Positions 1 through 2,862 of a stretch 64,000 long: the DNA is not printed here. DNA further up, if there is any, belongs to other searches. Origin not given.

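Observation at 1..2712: RecQ-like helicase with GRF zinc finger and apparently inactivated ATPase motifs (missing from the ORF track)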

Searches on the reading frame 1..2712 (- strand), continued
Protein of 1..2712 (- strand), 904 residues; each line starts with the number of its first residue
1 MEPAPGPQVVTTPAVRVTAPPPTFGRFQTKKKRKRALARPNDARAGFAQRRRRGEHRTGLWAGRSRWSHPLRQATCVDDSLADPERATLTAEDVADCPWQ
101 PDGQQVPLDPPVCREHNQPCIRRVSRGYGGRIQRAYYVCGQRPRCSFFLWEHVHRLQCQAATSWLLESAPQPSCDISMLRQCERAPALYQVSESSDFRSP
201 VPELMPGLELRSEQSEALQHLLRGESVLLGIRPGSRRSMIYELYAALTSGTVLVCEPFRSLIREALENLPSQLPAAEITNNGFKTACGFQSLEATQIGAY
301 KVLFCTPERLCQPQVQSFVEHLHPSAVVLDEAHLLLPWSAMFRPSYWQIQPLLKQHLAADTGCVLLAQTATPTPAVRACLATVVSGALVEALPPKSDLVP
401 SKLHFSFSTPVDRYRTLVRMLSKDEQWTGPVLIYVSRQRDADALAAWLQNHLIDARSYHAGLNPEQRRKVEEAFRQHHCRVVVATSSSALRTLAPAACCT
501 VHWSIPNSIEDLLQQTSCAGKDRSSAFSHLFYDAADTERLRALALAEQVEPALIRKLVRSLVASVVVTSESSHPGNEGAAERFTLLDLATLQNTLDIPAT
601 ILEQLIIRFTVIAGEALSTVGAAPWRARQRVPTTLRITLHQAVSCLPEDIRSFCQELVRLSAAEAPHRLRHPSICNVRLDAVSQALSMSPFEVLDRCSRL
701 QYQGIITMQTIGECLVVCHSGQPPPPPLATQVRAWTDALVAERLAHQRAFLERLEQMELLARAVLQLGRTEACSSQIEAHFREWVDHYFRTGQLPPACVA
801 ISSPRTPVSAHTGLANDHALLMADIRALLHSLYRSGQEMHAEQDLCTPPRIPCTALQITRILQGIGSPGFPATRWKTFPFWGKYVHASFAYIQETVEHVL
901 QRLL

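Call 62: fold_search(model_id=the predicted structure, library=pdb)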
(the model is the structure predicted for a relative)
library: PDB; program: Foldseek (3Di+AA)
matches with E <= 10: 1455; with E <= 0.001: 793
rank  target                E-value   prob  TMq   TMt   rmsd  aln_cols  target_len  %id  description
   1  5lst                  1.5e-24  1.00  0.47  0.66   6.7       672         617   22  Crystal structure of the human RecQL4 helicase. (released 2017-07-05)
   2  4tmu_A                6.4e-20  1.00  0.35  0.63  22.4       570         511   19  Crystal structure of RecQ catalytic core from C. sakazakii bound to DNA (released 2015-03-11)
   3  6crm_A                4.0e-19  1.00  0.35  0.62  21.9       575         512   19  Crystal Structure of RecQ catalytic core from C. sakazakii bound to an unfolded G-quadruplex (released 2018-10-17)
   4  1oyy                  1.3e-18  1.00  0.35  0.62   2.9       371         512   25  Structure of the RecQ Catalytic Core bound to ATP-gamma-S (released 2003-10-07)
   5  1oyw                  1.8e-18  1.00  0.36  0.62   2.9       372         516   24  Structure of the RecQ Catalytic Core (released 2003-10-07)
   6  7aud_D                3.0e-18  1.00  0.35  0.61   2.6       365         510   25  Structure of an engineered helicase domain construct for human Bloom syndrome protein (BLM) (released 2020-12-16)
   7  5lb5_B                4.6e-18  1.00  0.27  0.50   9.7       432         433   22  Crystal structure of human RECQL5 helicase in complex with ADP/Mg (tricilinc form). (released 2016-07-06)
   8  7aud_B                1.2e-17  1.00  0.35  0.62   2.6       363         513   25  Structure of an engineered helicase domain construct for human Bloom syndrome protein (BLM) (released 2020-12-16)
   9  7zmt_A                1.6e-17  1.00  0.27  0.49   8.9       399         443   22  Crystal structure of human RECQL5 helicase APO form in complex with engineered nanobody (Gluebody) G5-006 (released 2022-06-22)
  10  7zms_A                2.0e-17  1.00  0.27  0.50   8.6       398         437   21  Crystal structure of human RECQL5 helicase APO form in complex with engineered nanobody (Gluebody) G4-043 (released 2022-07-13)
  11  7aud_F                2.2e-17  1.00  0.35  0.61   2.5       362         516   26  Structure of an engineered helicase domain construct for human Bloom syndrome protein (BLM) (released 2020-12-16)
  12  7aud_A                2.3e-17  1.00  0.35  0.61   2.5       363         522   25  Structure of an engineered helicase domain construct for human Bloom syndrome protein (BLM) (released 2020-12-16)
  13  4cgz_A                2.6e-17  1.00  0.34  0.48  22.2       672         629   17  Crystal structure of the Bloom's syndrome helicase BLM in complex with DNA (released 2013-12-11)
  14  7zml_D                3.3e-17  1.00  0.26  0.47   9.4       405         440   22  Crystal structure of human RECQL5 helicase APO form in complex with engineered nanobody (Gluebody) G1-001 (released 2022-06-22)
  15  5lb3_E                3.9e-17  1.00  0.25  0.44   9.9       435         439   22  Crystal structure of human RECQL5 helicase in complex with ADP/Mg. (released 2016-07-06)
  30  8rl6                  2.1e-16  1.00  0.28  0.53   8.1       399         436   22  DNA helicase RECQL5 in complex with homo Di-Gluebody G5-006 - RECQL5 local refinement (released 2025-01-15)
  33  9i22_A                2.3e-16  1.00  0.33  0.53  22.1       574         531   17  Structure of Human helicase RecQ1- Myc G-quadruplex - ADP complex (released 2025-10-01)
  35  8rl9_A                2.7e-16  1.00  0.28  0.52   7.8       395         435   22  RECQL5:sfGFP hetero dimer assembled by Di-Gluebody (released 2025-01-15)
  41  9ow9                  6.3e-16  1.00  0.19  0.41  16.3       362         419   18  Human WRN helicase in complex with allosteric ligand Compound 1 (released 2025-09-10)
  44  9og8                  7.7e-16  1.00  0.19  0.40  16.9       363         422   18  Crystal structure of WRN in complex with compound 43 (released 2025-06-18)
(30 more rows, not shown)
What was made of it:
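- On RecQ4 / RECQL4 subfamily of RecQ helicases: Foldseek's best hit is 5LST, spanning 672 columns including the post-core region (call 62).
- Closest known: Human/animal RECQL4. Same: 5LST is the best structural match, with 672 aligned columns (call 62).
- The best structural match is 5LST over 672 columns (call 62).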
